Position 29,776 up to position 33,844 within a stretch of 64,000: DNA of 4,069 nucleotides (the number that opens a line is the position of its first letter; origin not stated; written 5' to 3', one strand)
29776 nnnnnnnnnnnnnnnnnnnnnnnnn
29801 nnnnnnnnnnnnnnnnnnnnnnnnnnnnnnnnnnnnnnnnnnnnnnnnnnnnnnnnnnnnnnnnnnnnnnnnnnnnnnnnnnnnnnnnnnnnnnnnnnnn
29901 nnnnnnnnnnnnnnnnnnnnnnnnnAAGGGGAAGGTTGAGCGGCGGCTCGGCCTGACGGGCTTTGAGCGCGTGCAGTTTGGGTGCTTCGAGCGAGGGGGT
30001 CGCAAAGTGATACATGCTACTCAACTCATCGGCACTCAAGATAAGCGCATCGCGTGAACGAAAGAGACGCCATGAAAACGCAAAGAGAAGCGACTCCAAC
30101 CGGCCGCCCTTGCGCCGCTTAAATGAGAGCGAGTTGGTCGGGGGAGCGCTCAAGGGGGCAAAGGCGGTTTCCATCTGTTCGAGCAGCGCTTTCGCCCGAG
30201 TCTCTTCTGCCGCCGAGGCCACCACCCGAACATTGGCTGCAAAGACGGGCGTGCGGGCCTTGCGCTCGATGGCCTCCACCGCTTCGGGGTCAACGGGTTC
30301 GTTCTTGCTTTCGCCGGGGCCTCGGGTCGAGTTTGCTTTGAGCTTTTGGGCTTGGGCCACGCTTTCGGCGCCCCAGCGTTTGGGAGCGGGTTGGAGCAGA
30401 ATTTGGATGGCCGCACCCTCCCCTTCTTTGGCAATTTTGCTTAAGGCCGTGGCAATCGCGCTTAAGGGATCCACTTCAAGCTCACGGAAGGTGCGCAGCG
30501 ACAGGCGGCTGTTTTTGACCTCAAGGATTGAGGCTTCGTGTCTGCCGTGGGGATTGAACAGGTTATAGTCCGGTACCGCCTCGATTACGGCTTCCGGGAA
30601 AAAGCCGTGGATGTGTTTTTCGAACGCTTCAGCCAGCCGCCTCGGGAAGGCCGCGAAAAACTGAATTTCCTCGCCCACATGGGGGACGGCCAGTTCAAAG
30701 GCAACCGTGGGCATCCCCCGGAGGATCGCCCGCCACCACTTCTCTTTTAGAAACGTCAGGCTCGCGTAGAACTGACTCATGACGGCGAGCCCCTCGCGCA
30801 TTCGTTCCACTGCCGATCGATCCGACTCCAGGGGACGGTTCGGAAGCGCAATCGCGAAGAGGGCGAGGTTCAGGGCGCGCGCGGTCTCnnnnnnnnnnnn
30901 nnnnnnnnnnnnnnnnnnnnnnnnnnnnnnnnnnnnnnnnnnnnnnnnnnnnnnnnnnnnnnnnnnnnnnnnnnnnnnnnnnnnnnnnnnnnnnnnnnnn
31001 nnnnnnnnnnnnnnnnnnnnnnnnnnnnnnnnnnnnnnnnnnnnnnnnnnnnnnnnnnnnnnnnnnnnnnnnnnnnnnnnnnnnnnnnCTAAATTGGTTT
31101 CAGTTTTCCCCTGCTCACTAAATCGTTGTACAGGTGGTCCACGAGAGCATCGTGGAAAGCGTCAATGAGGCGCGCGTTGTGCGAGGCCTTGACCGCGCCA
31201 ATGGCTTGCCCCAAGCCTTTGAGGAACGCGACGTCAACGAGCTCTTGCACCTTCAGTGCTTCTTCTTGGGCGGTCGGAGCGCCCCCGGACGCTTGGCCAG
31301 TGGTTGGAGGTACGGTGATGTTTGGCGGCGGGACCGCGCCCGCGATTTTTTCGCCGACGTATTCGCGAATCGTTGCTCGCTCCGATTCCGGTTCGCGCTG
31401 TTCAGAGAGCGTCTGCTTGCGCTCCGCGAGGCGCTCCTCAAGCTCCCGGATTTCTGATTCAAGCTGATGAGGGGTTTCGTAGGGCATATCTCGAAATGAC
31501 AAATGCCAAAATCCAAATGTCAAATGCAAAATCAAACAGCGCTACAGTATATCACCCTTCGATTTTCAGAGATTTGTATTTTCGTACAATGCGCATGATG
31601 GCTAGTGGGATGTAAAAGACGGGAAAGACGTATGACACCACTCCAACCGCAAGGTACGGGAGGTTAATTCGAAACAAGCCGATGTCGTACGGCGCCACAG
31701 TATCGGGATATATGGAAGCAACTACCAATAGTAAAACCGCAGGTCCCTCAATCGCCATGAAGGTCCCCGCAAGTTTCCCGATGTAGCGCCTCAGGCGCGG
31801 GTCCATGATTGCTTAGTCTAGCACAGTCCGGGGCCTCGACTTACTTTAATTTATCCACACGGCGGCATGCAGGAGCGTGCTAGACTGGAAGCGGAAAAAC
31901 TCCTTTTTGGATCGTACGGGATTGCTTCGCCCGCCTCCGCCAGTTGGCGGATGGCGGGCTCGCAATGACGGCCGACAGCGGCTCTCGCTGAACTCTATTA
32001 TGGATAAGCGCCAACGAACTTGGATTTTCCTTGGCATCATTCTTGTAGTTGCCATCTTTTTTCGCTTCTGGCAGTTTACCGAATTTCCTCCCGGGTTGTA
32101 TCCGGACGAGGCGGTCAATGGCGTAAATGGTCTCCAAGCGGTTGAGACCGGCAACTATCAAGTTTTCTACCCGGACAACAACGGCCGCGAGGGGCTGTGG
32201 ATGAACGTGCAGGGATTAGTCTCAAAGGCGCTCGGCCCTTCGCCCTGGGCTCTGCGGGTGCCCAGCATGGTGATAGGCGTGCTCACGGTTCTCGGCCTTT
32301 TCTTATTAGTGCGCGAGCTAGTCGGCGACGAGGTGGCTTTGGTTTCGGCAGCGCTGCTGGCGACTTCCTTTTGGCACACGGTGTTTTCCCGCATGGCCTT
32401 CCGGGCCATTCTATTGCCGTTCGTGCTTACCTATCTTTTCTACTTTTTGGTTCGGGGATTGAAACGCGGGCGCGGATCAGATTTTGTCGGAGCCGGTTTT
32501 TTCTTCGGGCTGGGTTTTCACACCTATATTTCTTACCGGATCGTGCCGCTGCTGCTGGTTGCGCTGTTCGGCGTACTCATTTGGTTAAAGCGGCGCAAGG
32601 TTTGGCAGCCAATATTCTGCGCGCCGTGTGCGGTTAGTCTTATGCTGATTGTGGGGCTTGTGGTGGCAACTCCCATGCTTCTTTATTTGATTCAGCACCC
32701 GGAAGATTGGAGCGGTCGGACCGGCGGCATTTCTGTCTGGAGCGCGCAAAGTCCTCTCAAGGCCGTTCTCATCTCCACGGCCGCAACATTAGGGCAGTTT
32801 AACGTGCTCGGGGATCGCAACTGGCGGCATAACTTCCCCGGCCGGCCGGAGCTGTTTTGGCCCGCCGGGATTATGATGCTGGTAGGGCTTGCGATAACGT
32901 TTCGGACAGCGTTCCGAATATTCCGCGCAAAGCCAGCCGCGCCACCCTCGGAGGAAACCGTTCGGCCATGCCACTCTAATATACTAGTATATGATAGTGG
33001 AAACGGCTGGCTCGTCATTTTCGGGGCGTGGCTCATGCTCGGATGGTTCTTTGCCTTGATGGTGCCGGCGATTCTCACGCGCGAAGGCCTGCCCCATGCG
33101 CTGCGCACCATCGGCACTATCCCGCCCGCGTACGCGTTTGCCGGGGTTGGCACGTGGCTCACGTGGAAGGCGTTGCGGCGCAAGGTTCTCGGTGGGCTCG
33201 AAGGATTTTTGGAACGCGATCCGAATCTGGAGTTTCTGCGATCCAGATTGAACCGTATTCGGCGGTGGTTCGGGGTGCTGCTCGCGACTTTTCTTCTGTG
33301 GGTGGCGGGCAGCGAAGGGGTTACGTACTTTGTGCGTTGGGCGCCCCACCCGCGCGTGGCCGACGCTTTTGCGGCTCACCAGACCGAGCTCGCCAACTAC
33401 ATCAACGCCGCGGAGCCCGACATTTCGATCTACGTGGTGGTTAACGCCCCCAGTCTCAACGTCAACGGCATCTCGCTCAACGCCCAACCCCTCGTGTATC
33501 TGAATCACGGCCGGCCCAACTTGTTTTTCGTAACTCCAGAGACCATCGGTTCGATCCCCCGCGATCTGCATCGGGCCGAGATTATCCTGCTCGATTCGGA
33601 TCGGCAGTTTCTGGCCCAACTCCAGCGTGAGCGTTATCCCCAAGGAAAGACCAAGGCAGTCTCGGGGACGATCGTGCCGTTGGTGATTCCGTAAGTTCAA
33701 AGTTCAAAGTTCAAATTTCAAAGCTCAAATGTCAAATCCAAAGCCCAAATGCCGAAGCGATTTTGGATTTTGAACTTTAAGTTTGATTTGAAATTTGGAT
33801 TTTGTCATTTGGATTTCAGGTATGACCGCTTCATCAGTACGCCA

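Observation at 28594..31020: Membrane-anchored VirB4/TraG/HerA-like ATPase with unknown partners and small SD-bearing genes nearby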

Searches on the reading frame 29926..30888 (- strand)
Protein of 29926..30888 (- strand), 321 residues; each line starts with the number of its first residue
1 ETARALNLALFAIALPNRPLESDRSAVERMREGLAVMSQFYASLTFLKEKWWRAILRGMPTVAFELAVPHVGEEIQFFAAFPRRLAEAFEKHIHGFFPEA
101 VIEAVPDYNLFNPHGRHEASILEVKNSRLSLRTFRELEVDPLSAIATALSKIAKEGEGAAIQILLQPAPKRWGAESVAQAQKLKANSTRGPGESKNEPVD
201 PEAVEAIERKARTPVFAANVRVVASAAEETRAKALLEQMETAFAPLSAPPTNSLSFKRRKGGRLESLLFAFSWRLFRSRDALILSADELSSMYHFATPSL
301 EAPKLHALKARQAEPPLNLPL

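Call 50: predict_structure(alignment_id=A2)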
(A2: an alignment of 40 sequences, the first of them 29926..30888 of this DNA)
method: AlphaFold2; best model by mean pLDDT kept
length: 321 residues; sequences in the alignment: 40
mean_pLDDT: 84.1   pTM: 0.84
mean pLDDT of the five models: 84.1, 82.8, 82.1, 82.1, 81.0
residues with pLDDT >= 90: 170; 70-90: 101; 50-70: 29; < 50: 21
segments of 3 or more residues with pLDDT < 50: 299-315, 318-321
pLDDT, mean of each block of 10 residues (from residue 1): 74 77 78 90 85 76 90 79 91 92 90 94 89 87 82 88 94 93 83 65 90 95 97 95 88 91 96 93 95 72 43 46 39
secondary structure, 60 per line:
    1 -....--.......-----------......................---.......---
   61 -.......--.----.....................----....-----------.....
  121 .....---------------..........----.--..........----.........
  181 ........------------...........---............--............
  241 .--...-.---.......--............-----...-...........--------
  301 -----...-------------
elements in order: H2-5 E8-14 H26-47 H51-57 E62-68 E76-82 H83-96 E101-104 E116-125 H141-150 E158-167 H172-188 H201-211 E215-226 H229-241 E252-258 H261-272 E282-285 H286-292

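Call 53: fold_search(model_id=the predicted structure, library=pdb)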
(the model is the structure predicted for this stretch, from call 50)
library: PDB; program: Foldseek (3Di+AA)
matches with E <= 10: 978; with E <= 0.001: 14
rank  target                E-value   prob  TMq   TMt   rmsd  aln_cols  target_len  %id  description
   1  7o42_A                1.5e-06  1.00  0.53  0.21   5.8       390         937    7  TrwK/VirB4unbound trimer of dimers complex (with Hcp1) from the R388 type IV secretion system determined by cryo-EM. (released 2022-06-22)
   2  7o43_B                2.4e-06  1.00  0.53  0.24   6.8       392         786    7  TrwK/VirB4unbound dimer complex from R388 type IV secretion system determined by cryo-EM. (released 2022-06-22)
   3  8rtb_B                3.4e-06  1.00  0.50  0.27   6.5       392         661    8  Extended inner membrane complex (IMC) protomer structure (TrwM/VirB3-TrwK/VirB4-TrwI/VirB6-TrwG/VirB8-TrwE/VirB10) fro (released 2024-06-19)
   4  7o42_E                3.4e-06  1.00  0.47  0.19   7.9       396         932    9  TrwK/VirB4unbound trimer of dimers complex (with Hcp1) from the R388 type IV secretion system determined by cryo-EM. (released 2022-06-22)
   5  8rtd_h                3.6e-06  1.00  0.49  0.37   6.6       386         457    8  Stalk-Arches-IMC structure from the fully-assembled R388 type IV secretion system determined by cryo-EM. (released 2024-06-19)
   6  8rtd_V                4.1e-06  1.00  0.47  0.25   7.2       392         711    8  Stalk-Arches-IMC structure from the fully-assembled R388 type IV secretion system determined by cryo-EM. (released 2024-06-19)
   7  7o43_A                4.8e-06  1.00  0.49  0.23   7.3       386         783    9  TrwK/VirB4unbound dimer complex from R388 type IV secretion system determined by cryo-EM. (released 2022-06-22)
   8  8rtd_P                6.1e-06  1.00  0.49  0.24   6.8       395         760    8  Stalk-Arches-IMC structure from the fully-assembled R388 type IV secretion system determined by cryo-EM. (released 2024-06-19)
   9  7o41_B                8.2e-06  1.00  0.49  0.26   7.4       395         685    7  Hexameric composite model of the Inner Membrane Complex (IMC) with the Arches from the fully-assembled R388 type IV se (released 2022-06-22)
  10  8rtd_g                1.2e-05  1.00  0.47  0.23   7.5       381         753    6  Stalk-Arches-IMC structure from the fully-assembled R388 type IV secretion system determined by cryo-EM. (released 2024-06-19)
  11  8rtb_A                4.0e-05  1.00  0.46  0.23   7.9       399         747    8  Extended inner membrane complex (IMC) protomer structure (TrwM/VirB3-TrwK/VirB4-TrwI/VirB6-TrwG/VirB8-TrwE/VirB10) fro (released 2024-06-19)
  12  8rtd_O                4.0e-05  1.00  0.46  0.22   7.9       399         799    8  Stalk-Arches-IMC structure from the fully-assembled R388 type IV secretion system determined by cryo-EM. (released 2024-06-19)
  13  8rtd_T                4.0e-05  1.00  0.46  0.22   7.9       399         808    8  Stalk-Arches-IMC structure from the fully-assembled R388 type IV secretion system determined by cryo-EM. (released 2024-06-19)
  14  7o41_A                2.7e-04  1.00  0.49  0.24   7.6       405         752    8  Hexameric composite model of the Inner Membrane Complex (IMC) with the Arches from the fully-assembled R388 type IV se (released 2022-06-22)
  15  4wws_D                1.3e-03  0.69  0.20  0.25  20.9       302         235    9  Structure of Chlorite dismutase-like Protein from Listeria monocytogenes (released 2015-02-04)
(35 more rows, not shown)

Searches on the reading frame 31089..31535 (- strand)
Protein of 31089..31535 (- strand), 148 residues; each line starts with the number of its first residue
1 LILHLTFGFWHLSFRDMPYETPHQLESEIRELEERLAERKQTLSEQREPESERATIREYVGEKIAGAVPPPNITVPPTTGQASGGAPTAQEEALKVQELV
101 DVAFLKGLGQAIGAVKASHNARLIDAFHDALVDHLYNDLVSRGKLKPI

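Call 3: search_protein_families(library=pfam, proteins=[window:31089-31535:-], max_evalue=0.01)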
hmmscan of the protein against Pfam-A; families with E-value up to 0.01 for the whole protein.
window:31089-31535:- (148 aa): 0 families

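Call 4: search_protein_families(library=ncbifam, proteins=[window:31089-31535:-], max_evalue=0.01)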
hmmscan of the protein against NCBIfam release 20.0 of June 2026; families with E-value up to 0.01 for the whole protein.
window:31089-31535:- (148 aa): 0 families

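Call 38: find_homologous_proteins(query=window:31092-31487:-, max_evalue=0.001)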
Query seq(132 aa) (132 aa): 13 proteins with E <= 0.001 among 43 candidates.
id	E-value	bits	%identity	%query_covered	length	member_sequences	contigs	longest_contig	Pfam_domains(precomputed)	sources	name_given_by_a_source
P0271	1.2e-78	279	100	100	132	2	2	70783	-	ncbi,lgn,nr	ncbi:hypothetical protein HYZ80_03165 [Candidatus Parcubacteria bacterium]|nr:hypothetical protein [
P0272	3.0e-60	220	80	100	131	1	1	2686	-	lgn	-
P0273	1.6e-49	185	68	100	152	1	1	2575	-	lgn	-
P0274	1.1e-48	183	70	100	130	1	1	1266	-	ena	-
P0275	3.1e-48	181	70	100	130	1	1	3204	-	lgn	-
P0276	1.9e-38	150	60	100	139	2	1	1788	-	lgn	-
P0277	1.8e-37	146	58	100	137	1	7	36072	-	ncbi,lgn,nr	ncbi:hypothetical protein HYW67_03980 [Candidatus Parcubacteria bacterium]|nr:hypothetical protein [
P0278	5.5e-36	142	58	100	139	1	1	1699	-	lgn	-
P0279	5.3e-18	84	40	98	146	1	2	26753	-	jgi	jgi:hypothetical protein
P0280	5.5e-18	83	38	98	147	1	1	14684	-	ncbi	-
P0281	1.3e-17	82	44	96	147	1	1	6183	-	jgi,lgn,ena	-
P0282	4.3e-16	77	38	95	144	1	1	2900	-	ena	-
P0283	2.1e-11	62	39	94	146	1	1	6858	-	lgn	-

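Call 60: search_solved_structures(query=A3, max_evalue=10)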
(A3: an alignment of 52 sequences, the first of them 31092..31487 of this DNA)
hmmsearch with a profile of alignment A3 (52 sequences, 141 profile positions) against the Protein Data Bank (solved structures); distinct sequences matched with E-value up to 10: 4.
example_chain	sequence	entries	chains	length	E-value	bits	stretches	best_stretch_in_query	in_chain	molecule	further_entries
9ufb_B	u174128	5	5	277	0.21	15.5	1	46-112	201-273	Ubiquinol oxidase subunit 2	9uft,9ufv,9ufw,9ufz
37tt_A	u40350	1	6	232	0.34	14.8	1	36-109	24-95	Z4 c3ii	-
2ke4_A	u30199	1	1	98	0.71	13.8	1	9-67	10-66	Cdc42-interacting protein 4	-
5h07_D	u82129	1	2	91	1.4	12.8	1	13-93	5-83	TNFAIP3-interacting protein 2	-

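Call 61: search_protein_families(library=pfam, alignment_id=A3, max_evalue=1)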
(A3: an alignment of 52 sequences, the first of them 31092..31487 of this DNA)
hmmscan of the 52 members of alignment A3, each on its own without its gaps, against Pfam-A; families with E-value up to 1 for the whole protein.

A. member 1, window:31092-31487:- (132 aa): 1 family
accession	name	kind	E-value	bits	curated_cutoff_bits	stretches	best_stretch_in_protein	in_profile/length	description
PF07544.18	Med9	-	0.17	12.4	26.9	1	4-29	50-75/80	RNA polymerase II transcription mediator complex subunit 9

B. families by the number of members that match (of 52 scanned): 86 families (the first 25 are shown)
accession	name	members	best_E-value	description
PF16326.10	ABC_tran_CTD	3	0.023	ABC transporter C-terminal domain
PF07061.16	Swi5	2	0.045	Swi5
PF01649.23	Ribosomal_S20p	2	0.051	Ribosomal protein S20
PF06810.17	Phage_scaffold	2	0.082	Phage capsid assembly scaffolding protein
PF03194.20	LUC7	2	0.18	LUC7 N_terminus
PF14127.11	DUF4294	1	0.0008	Domain of unknown function (DUF4294)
PF25746.1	Phage_Repressor_c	1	0.0019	Streptomyces phage repressor protein c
PF22298.2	Tsr1_G-like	1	0.0031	Tsr1, G-like domain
PF21117.3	MRB1590_C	1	0.0035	MRB1590 C-terminal domain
PF15458.11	NTR2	1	0.0047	Nineteen complex-related protein 2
PF00716.22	Peptidase_S21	1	0.007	Assemblin (Peptidase family S21)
PF04473.18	DUF553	1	0.011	Transglutaminase-like domain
PF10057.14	MpsC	1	0.012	Na+-translocating membrane potential-generating system (MpsC)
PF17095.10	CAMSAP_CC1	1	0.013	Spectrin-binding region of Ca2+-Calmodulin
PF24362.2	DUF7518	1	0.013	Family of unknown function (DUF7518)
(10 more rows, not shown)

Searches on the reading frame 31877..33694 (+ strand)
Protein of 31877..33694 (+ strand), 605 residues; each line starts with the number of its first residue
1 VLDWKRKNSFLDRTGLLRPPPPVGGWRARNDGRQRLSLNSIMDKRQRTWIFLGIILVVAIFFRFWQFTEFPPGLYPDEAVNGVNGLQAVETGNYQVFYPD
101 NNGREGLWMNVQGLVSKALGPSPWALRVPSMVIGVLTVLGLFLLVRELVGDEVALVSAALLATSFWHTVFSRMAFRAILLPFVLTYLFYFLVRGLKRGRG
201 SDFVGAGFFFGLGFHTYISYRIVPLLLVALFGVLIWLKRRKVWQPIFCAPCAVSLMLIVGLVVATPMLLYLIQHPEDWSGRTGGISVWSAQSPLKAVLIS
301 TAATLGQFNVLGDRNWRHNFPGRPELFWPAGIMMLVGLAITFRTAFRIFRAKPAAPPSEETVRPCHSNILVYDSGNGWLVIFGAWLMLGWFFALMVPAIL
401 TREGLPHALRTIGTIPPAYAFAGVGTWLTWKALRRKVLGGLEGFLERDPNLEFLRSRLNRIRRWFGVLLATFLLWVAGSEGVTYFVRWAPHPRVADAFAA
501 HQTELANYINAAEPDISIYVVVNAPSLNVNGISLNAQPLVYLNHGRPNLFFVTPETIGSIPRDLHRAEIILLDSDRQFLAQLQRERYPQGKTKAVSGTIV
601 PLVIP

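Call 22: search_protein_families(library=pfam, proteins=[window:31877-33694:+], max_evalue=0.001)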
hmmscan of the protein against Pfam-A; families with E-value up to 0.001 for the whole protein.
window:31877-33694:+ (605 aa): 1 family
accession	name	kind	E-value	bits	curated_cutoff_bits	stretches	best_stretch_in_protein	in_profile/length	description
PF13231.12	PMT_2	-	3e-17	63.7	26.1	1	113-268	11-158/160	Dolichyl-phosphate-mannose-protein mannosyltransferase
